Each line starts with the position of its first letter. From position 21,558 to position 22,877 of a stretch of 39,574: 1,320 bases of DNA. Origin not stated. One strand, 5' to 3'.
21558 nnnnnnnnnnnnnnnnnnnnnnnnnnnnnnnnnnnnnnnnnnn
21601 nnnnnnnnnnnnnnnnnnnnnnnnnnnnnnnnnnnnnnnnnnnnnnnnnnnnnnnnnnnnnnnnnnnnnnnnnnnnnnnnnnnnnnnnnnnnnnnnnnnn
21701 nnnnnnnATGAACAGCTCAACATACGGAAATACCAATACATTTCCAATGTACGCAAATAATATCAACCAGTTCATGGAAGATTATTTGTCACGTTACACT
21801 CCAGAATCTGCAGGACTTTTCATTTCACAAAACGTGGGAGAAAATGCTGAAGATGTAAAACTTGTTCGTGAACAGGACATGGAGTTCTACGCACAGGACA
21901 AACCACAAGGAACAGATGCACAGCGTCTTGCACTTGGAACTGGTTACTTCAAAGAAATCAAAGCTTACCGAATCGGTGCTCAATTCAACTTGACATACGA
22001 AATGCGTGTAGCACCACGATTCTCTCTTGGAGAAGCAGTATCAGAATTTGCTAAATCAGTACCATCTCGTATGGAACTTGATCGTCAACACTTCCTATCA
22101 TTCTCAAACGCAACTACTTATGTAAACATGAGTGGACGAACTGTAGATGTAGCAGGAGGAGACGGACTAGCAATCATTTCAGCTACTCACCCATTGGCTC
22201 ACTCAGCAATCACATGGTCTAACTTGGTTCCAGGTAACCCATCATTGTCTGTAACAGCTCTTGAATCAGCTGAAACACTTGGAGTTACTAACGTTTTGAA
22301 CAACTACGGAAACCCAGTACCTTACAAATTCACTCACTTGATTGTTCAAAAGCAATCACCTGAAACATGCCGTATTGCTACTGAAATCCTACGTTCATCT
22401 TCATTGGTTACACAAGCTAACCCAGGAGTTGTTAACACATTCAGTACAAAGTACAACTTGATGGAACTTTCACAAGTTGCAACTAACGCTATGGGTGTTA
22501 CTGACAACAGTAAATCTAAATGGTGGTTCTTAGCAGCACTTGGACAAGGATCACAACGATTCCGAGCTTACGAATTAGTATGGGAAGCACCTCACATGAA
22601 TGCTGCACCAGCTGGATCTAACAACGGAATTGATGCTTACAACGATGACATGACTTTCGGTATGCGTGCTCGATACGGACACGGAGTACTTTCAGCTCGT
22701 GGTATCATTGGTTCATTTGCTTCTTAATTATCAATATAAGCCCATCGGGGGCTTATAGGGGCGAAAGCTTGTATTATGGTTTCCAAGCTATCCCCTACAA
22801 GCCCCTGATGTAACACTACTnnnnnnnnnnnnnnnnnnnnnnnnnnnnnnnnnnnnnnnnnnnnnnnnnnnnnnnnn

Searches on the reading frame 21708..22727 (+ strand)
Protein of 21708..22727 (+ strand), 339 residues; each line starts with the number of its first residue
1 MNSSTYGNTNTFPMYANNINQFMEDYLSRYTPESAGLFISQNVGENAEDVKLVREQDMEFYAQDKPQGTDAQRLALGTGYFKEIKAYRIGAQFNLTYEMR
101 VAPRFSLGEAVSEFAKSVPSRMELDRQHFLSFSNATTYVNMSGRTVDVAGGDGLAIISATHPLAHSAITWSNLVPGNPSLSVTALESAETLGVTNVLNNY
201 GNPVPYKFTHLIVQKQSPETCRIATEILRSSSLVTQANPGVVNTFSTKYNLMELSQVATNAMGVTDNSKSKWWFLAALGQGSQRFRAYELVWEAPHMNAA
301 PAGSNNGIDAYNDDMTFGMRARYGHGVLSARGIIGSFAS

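Call 10: search_protein_families(library=phrogs, proteins=[window:21708-22727:+], max_evalue=0.01)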
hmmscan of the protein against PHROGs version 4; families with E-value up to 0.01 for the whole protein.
window:21708-22727:+ (339 aa): 0 families

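Call 11: search_protein_families(library=pfam, proteins=[window:21708-22727:+], max_evalue=0.01)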
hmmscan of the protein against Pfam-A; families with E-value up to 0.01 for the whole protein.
window:21708-22727:+ (339 aa): 0 families

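Call 12: find_related_loci(query=window:21708-22727:+, collection=viral_contigs, flank=3000)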
Query window:21708-22727:+ (339 aa) in viral_contigs; peptide patterns used: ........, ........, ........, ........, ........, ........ (x = any residue, [..] = any of these).
4 stretches matched a pattern; 1 encode a relative of the query (tblastn E <= 1e-3); 1 distinct loci.
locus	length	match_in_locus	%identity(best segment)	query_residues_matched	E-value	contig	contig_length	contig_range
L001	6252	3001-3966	57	12-339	4e-123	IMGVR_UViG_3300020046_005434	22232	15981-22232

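Call 18: find_homologous_proteins(query=window:21708-22727:+, max_evalue=0.00001)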
Query window:21708-22727:+ (339 aa): 185 proteins with E <= 0.00001 among 2603 candidates; the best 120 are listed.
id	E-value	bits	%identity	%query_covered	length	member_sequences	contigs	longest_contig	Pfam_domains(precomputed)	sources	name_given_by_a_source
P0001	6.0e-223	757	100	100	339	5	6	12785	-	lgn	-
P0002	1.5e-187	640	83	99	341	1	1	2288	-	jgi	-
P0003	1.2e-180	618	79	99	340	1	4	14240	-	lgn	-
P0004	1.0e-179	615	80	98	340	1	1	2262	-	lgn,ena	-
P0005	9.1e-152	523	68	99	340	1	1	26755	PF25209.3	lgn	-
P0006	1.6e-150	519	69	99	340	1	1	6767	PF25209.3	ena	-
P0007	4.5e-150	517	68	99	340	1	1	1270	PF25209.3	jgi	jgi:hypothetical protein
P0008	1.0e-149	516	69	99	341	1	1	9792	PF25209.3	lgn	-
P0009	3.8e-147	508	68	99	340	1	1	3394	PF25209.3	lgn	-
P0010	5.3e-147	507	66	99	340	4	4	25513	PF25209.3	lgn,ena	-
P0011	4.4e-146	504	67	99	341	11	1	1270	PF25209.3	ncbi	-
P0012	1.5e-145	502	68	99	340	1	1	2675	-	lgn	-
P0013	1.4e-143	496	66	99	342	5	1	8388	PF25209.3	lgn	-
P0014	2.4e-142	492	66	99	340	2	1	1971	PF25209.3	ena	-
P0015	4.5e-142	491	65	99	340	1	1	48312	PF25209.3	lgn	-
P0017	1.0e-141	490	66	98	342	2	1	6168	PF25209.3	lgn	-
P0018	1.7e-141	489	65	99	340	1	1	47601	PF25209.3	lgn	-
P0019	6.2e-141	487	65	98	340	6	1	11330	PF25209.3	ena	-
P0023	5.9e-140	484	65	99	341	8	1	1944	PF25209.3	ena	-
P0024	1.2e-139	483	66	97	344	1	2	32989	PF25209.3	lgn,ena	-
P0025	1.8e-139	482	65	99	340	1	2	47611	PF25209.3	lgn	-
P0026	1.9e-139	482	65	99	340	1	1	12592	PF25209.3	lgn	-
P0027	3.9e-139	481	65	99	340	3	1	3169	PF25209.3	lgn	-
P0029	1.6e-138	479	66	99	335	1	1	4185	PF25209.3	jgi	jgi:hypothetical protein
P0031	5.1e-136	471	64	98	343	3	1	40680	-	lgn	-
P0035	1.9e-133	463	63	99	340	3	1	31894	PF25209.3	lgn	-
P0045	5.6e-131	454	62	99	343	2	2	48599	-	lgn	-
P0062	1.9e-127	443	59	99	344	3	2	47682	-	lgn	-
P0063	2.2e-127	443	64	91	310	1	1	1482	PF25209.3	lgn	-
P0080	5.0e-111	389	56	99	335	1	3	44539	-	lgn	-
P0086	3.9e-73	264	41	98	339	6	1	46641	PF25209.3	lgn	-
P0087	5.0e-73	264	41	100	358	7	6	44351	-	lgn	-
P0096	1.5e-65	239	40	98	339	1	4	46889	PF25209.3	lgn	-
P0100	7.8e-64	234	39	98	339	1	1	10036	PF25209.3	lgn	-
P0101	2.2e-63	232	38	98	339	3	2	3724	PF25209.3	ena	-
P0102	3.8e-62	228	40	97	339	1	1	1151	PF25209.3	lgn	-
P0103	4.3e-62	228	37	97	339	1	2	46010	PF25209.3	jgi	-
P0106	5.9e-60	221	37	97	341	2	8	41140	PF25209.3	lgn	-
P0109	1.3e-56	210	37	99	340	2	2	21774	PF25209.3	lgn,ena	-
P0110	1.5e-56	210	38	97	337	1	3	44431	PF25209.3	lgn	-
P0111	4.1e-56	209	37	97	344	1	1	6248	PF25209.3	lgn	-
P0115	4.0e-54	202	38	89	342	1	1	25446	PF25209.3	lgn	-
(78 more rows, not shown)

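Call 21: find_related_loci(query=A2, collection=genome_contigs, flank=4000)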
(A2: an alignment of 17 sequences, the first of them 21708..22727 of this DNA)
Query A2 (339 aa) in genome_contigs; peptide patterns used: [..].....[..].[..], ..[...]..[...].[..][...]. (x = any residue, [..] = any of these).
157 stretches matched a pattern; 1 encode a relative of the query (tblastn E <= 1e-3); 1 distinct loci.
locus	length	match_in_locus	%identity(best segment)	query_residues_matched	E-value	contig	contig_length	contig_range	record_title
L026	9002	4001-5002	63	5-339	1e-144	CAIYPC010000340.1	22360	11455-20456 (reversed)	MAG: uncultured Bacteroidetes bacterium isolate Umea3_bin-0409 genome assembly, contig: bin-0409:340/717, whole genome s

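Call 22: find_related_loci(query=A2, collection=viral_contigs, flank=3000)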
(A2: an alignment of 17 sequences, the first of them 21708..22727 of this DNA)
Query A2 (339 aa) in viral_contigs; peptide patterns used: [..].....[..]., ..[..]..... (x = any residue, [..] = any of these).
600 stretches matched a pattern (row limit reached: there are more); 3 encode a relative of the query (tblastn E <= 1e-3); 3 distinct loci.
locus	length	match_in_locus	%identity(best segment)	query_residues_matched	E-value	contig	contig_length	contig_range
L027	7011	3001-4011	65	3-339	2e-151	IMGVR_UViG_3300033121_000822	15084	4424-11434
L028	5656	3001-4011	64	3-339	3e-149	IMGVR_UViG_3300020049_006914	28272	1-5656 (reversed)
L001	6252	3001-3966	57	12-339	1e-122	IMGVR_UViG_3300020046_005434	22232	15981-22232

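Call 23: find_related_loci(query=A2, collection=metagenome_contigs, flank=3000)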
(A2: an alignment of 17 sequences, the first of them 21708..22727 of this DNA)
Query A2 (339 aa) in metagenome_contigs; peptide patterns used: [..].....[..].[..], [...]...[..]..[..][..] (x = any residue, [..] = any of these).
600 stretches matched a pattern (row limit reached: there are more); 16 encode a relative of the query (tblastn E <= 1e-3); 16 distinct loci.
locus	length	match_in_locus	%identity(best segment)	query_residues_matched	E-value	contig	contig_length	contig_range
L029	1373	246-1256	66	3-339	7e-170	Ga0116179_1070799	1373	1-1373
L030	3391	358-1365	65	3-338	1e-158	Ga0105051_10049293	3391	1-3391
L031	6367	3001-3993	65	3-333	3e-150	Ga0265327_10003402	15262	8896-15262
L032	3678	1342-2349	65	4-339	5e-154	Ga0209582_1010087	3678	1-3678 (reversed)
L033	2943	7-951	65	25-339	5e-150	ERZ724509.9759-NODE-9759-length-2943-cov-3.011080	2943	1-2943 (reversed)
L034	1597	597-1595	62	5-338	8e-154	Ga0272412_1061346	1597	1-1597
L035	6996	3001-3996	61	5-337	3e-140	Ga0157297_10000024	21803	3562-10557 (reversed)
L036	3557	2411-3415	60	3-338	4e-143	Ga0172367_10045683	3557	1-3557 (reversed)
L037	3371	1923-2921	60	5-338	5e-142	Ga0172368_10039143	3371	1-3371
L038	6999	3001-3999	61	5-338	3e-133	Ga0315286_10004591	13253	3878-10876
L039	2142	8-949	62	24-338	2e-138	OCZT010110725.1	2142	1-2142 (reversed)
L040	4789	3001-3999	56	1-339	6e-124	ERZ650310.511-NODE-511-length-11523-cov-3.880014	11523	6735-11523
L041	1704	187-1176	53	3-338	7e-122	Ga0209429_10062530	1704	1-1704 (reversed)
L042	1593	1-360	68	220-339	8e-51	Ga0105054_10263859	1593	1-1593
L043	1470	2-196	71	269-333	2e-28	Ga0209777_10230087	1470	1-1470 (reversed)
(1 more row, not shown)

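Call 27: find_encoding_contigs(protein=P0003, flank=2500, max_places=4)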
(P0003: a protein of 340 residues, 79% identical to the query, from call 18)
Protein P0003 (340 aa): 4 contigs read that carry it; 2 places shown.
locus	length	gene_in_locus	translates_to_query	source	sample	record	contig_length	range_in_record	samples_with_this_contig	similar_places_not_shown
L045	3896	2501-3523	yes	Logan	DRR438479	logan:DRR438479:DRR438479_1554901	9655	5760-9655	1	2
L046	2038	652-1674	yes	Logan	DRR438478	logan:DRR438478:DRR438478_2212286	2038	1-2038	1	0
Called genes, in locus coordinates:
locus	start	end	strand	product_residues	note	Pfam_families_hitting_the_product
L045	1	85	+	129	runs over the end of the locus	-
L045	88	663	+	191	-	-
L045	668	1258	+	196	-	-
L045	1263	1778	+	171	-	-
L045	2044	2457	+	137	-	-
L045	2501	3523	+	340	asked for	-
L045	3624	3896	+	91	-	?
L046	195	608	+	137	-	-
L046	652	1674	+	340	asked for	-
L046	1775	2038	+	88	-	?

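Call 28: find_encoding_contigs(protein=P0002, flank=2500, max_places=3)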
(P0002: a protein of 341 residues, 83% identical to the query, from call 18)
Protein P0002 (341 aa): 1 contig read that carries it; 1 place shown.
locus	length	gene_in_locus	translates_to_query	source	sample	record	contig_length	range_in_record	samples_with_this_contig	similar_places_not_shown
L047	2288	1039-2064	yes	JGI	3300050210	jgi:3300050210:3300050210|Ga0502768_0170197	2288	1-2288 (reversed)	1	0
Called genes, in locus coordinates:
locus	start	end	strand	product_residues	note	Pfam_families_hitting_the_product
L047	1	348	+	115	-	?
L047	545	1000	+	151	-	-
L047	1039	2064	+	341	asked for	-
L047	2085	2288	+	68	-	?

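Call 29: find_encoding_contigs(protein=P0004, flank=2500, max_places=3)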
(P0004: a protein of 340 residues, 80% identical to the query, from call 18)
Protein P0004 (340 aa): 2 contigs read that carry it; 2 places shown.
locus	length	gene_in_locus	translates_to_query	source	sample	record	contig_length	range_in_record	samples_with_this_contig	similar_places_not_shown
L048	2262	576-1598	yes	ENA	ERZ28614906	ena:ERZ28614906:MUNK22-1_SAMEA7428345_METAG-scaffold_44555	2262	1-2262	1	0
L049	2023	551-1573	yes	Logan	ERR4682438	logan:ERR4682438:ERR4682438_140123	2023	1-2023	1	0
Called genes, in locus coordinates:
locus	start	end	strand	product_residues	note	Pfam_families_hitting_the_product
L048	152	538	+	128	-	-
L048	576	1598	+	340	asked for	-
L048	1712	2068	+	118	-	-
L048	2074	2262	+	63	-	?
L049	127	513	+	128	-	-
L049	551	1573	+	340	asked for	-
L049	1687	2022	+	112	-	?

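Call 30: find_encoding_contigs(protein=P0005, flank=2500, max_places=3)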
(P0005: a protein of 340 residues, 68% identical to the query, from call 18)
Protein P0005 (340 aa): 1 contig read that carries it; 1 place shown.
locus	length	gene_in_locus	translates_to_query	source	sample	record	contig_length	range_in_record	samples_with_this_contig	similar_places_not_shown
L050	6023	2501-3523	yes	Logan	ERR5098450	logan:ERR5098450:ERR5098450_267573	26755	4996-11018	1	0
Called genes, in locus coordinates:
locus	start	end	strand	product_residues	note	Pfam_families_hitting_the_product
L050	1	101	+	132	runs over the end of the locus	-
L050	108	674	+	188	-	-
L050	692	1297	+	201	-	-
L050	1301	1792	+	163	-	-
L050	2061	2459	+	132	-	-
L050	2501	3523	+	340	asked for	PF25209:Phage_capsid_4 (weak)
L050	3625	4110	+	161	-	-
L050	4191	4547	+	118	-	-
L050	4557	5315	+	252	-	-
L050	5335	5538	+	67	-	-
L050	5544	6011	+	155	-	PF05105:Phage_holin_4_1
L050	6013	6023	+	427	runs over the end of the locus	-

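Call 31: find_encoding_contigs(protein=P0010, flank=2500, max_places=4)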
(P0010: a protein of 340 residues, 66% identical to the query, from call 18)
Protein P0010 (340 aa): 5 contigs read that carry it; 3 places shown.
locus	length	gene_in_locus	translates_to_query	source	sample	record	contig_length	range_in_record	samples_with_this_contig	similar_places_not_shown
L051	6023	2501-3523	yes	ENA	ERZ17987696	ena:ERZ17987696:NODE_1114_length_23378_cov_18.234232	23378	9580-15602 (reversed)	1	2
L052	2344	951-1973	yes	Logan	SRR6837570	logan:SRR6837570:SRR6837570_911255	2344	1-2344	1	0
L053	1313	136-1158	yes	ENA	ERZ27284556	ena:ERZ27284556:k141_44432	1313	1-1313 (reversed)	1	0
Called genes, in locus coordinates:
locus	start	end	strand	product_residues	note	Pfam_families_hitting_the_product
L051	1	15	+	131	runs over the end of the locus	-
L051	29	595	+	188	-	-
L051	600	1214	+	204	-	-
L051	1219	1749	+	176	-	-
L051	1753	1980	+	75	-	-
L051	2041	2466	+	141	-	PF22758:Phage_cement (weak)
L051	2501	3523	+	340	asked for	PF25209:Phage_capsid_4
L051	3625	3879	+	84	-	-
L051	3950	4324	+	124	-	-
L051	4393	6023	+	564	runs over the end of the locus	-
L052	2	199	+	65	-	?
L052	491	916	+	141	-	PF22758:Phage_cement (weak)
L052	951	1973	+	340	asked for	PF25209:Phage_capsid_4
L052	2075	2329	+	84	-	-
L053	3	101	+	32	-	?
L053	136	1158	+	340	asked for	PF25209:Phage_capsid_4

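Call 32: find_encoding_contigs(protein=P0015, flank=2500, max_places=3)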
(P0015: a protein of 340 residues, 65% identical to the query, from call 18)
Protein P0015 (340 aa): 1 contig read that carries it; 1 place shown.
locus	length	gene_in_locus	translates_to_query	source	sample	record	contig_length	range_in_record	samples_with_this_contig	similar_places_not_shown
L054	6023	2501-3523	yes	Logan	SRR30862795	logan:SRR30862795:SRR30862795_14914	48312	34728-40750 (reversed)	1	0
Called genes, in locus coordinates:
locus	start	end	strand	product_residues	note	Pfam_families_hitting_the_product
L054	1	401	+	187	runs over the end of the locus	-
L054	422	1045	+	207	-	-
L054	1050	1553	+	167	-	-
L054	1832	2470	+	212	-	-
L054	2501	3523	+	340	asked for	PF25209:Phage_capsid_4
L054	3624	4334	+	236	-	-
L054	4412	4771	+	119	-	-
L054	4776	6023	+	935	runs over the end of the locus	-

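Call 33: find_encoding_contigs(protein=P0031, flank=2500, max_places=3)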
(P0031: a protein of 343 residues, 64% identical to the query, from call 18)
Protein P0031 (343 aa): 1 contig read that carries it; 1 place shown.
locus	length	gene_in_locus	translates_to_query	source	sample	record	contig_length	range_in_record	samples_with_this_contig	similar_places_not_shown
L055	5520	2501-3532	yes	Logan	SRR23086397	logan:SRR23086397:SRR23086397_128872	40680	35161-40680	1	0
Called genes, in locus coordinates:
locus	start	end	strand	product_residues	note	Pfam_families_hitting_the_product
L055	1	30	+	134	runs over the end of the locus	-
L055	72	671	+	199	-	-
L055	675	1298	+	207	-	-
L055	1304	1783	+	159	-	-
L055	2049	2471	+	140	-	-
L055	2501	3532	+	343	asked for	-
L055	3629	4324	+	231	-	-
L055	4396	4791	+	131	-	-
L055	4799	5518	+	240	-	?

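Call 34: find_encoding_contigs(protein=P0045, flank=2500, max_places=3)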
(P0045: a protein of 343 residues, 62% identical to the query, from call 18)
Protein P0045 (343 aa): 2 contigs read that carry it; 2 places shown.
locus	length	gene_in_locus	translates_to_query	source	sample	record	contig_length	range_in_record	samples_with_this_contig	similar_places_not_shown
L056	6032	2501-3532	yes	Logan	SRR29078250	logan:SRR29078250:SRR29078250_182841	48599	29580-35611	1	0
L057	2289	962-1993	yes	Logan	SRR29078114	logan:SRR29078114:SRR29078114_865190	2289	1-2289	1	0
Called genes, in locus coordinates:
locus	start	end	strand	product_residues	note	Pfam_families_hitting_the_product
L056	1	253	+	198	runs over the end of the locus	-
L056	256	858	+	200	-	-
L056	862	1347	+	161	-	PF07460:NUMOD3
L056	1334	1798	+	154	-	-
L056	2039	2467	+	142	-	-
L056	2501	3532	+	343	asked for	-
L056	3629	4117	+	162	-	-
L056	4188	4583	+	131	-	-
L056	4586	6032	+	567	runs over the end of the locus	-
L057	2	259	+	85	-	?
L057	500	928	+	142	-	-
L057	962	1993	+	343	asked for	-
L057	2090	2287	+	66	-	?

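Call 35: find_encoding_contigs(protein=P0062, flank=2500, max_places=3)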
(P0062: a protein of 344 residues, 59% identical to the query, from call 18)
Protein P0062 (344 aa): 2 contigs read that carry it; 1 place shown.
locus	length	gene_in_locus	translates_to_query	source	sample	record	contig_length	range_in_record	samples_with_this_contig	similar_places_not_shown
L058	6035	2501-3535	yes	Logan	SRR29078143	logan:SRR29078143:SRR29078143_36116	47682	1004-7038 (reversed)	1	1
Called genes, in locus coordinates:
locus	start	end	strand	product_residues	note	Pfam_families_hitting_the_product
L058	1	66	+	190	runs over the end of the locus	-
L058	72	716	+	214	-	-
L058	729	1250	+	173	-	-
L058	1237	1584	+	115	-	-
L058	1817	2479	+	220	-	-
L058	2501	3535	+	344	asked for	-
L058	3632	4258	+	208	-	-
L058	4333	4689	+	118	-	-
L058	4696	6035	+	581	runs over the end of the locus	-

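Call 36: find_encoding_contigs(protein=P0080, flank=2500, max_places=3)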
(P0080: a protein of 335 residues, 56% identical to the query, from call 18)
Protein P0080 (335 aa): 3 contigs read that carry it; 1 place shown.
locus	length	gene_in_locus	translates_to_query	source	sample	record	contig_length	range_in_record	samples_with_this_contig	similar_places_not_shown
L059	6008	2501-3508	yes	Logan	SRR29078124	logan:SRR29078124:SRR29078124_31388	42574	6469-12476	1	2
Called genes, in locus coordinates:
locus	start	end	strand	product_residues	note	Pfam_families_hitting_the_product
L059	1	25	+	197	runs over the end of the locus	-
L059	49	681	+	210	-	-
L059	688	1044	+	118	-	-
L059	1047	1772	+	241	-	-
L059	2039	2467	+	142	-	-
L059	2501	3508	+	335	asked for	-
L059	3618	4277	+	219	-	-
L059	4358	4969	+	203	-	-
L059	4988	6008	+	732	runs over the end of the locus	-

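Call 37: find_encoding_contigs(protein=P0087, flank=3000, max_places=4)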
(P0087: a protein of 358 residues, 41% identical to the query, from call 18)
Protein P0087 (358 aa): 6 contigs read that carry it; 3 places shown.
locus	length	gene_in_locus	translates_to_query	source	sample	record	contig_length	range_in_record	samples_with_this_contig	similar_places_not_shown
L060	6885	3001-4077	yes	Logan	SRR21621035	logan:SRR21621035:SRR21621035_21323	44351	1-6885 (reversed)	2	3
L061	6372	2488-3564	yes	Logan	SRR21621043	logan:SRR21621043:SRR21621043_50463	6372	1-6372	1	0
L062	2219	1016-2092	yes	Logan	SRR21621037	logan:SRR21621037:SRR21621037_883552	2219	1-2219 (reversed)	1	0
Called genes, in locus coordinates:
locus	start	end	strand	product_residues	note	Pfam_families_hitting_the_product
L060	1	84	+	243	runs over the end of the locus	-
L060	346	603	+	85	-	PF11195:Tad2-like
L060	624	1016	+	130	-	-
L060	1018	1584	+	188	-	-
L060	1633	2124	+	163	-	-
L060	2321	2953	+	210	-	-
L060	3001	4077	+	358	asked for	-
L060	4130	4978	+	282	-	-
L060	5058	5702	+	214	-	-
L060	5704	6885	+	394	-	?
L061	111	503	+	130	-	-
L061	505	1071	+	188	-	-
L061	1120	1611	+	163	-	-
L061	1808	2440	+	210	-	-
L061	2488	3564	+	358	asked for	-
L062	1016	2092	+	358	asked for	-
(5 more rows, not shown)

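Call 77: search_protein_families(library=padloc, proteins=[window:21708-22727:+], max_evalue=0.01)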
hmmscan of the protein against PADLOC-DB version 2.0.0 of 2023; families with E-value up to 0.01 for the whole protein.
window:21708-22727:+ (339 aa): 0 families

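Call 81: find_encoding_contigs(protein=P0086, flank=3000, max_places=3)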
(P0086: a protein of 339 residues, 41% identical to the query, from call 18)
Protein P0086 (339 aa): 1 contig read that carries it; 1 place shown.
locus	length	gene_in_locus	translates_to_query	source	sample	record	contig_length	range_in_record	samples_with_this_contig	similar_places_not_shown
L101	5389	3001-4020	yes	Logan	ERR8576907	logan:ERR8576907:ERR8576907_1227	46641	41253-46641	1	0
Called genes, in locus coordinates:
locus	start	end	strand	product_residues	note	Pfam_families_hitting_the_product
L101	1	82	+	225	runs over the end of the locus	-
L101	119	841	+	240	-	-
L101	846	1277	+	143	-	-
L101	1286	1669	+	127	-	-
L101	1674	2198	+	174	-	-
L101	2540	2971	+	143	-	-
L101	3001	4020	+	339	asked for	PF25209:Phage_capsid_4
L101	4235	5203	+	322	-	-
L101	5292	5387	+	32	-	?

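Call 87: search_dna_similar(query=window:21708-22727:+, collection=phages, mode=protein, max_evalue=0.001, max_rows=25)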
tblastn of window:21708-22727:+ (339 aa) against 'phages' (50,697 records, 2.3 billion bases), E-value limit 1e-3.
No match.

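Call 100: search_solved_structures(query=A2, max_evalue=1)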
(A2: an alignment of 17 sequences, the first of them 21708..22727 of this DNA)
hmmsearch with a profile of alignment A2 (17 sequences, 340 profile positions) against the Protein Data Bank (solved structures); distinct sequences matched with E-value up to 1: 1.
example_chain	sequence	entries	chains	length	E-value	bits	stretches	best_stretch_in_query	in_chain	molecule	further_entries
5h5w_A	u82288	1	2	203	0.06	15.9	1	157-226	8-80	Flagellar hook-associated protein 2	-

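Call 101: search_protein_families(library=pfam, alignment_id=A2, max_evalue=0.01)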
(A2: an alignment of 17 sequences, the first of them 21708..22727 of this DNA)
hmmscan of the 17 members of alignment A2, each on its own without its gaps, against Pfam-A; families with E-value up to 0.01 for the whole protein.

A. member 1, window:21708-22727:+ (339 aa): 0 families

B. families by the number of members that match (of 17 scanned): 0 families
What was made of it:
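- Tried and rejected: No hit (call 101), despite precomputed PF25209 labels.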

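Call 111: predict_structure(alignment_id=A2)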
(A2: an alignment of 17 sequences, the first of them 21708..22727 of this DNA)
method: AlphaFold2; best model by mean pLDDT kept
length: 339 residues; sequences in the alignment: 17
mean_pLDDT: 46.6   pTM: 0.53
mean pLDDT of the five models: 46.6, 42.6, 42.1, 39.2, 32.5
residues with pLDDT >= 90: 0; 70-90: 20; 50-70: 119; < 50: 200
segments of 3 or more residues with pLDDT < 50: 1-36, 40-105, 118-121, 137-153, 162-170, 195-205, 232-241, 259-263, 293-324
pLDDT, mean of each block of 10 residues (from residue 1): 23 26 32 48 35 37 34 28 36 42 44 50 51 49 41 53 41 63 68 47 56 63 68 41 64 57 53 67 53 39 30 36 51 61
secondary structure, 60 per line:
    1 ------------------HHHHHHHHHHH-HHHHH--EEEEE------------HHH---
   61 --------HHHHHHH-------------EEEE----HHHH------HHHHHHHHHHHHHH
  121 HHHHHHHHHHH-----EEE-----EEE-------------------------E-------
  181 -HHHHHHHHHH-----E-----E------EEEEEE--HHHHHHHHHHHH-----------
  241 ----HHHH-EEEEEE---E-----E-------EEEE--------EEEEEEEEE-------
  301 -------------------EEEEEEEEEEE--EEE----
elements in order: H19-29 H31-35 E38-42 H69-75 E89-92 H97-100 H107-131 E137-139 E145-147 H182-191 E210-215 H218-229 H245-248 E250-255 E273-276 E285-293 E320-330 E333-335

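Call 113: fold_search(model_id=the predicted structure, library=pdb)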
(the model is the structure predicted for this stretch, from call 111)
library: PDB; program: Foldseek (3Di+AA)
matches with E <= 10: 358; with E <= 0.001: 10
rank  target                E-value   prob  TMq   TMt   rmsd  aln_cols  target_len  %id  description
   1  8em6_A                1.4e-04  0.99  0.34  0.37  11.9       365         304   12  Bacteriophage HRP29 Procapsid Icosohedral Reconstruction (released 2023-09-27)
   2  8h89_A                1.8e-04  1.00  0.35  0.33  10.6       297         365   11  Capsid of Ralstonia phage GP4 (released 2022-11-16)
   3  9cul_A                4.2e-04  0.95  0.33  0.34  14.0       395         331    9  Bacteriophage PhiTE mature capsid (released 2025-04-16)
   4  9cul_B                5.0e-04  0.99  0.39  0.40  13.2       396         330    9  Bacteriophage PhiTE mature capsid (released 2025-04-16)
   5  9bc8_A                5.3e-04  1.00  0.40  0.47   8.5       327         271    9  Cargo-loaded Myxococcus xanthus EncA encapsulin engineered pore mutant with T=4 icosahedral symmetry (released 2024-10-30)
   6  7z48_F                6.8e-04  0.98  0.39  0.38  13.5       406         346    7  Bottom part (C5) of bacteriophage SU10 capsid (released 2022-08-10)
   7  6ibc_A                6.8e-04  0.95  0.35  0.33  11.4       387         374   12  Thermophage P23-45 procapsid (released 2019-02-13)
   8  8saj_G                9.2e-04  0.98  0.40  0.38  12.4       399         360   12  Mycobacterium phage Adjutor (released 2024-04-03)
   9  9gyi_B                9.8e-04  0.99  0.33  0.37   8.3       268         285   11  Cryo-EM structure of the capsid-forming phage-inducible chromosomal island (cf-PICI) EcCI2 (released 2025-09-10)
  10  8vb0_B                9.8e-04  0.99  0.34  0.35   9.6       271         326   10  Asymmetric unit of bacteriophage PhiM1 mature capsid (released 2024-10-23)
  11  7z46_S                1.0e-03  0.99  0.42  0.42  10.3       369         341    7  Top part (C5) of bacteriophage SU10 capsid (released 2022-08-24)
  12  6tb9_A5               1.1e-03  0.99  0.37  0.41  11.4       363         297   12  Capsid of native GTA particle computed with C5 symmetry (released 2020-07-22)
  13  7jw1_B                1.1e-03  0.87  0.31  0.32  14.2       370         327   10  Satellite phage P4 procapsid including size determination (Sid) protein (released 2020-09-16)
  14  8qpq_LA               1.3e-03  0.99  0.33  0.37   8.3       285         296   11  C1 turret to capsid interface of full Haloferax tailed virus 1 adjacent to the portal-capsid interface. (released 2024-10-09)
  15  3bjq_J                1.4e-03  0.99  0.41  0.45   9.4       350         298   11  CRYSTAL STRUCTURE OF A PHAGE-RELATED PROTEIN (BB3626) FROM BORDETELLA BRONCHISEPTICA RB50 AT 2.05 A RESOLUTION (released 2007-12-18)
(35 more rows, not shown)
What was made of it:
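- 21708..22727 (+): Major capsid protein gene (339 aa). The structure model has low confidence (pLDDT 46.6, call 111), but all its top PDB matches are HK97-fold capsid proteins (call 113).
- Tried and rejected: I used a structure model and a fold search instead (calls 111, 113).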
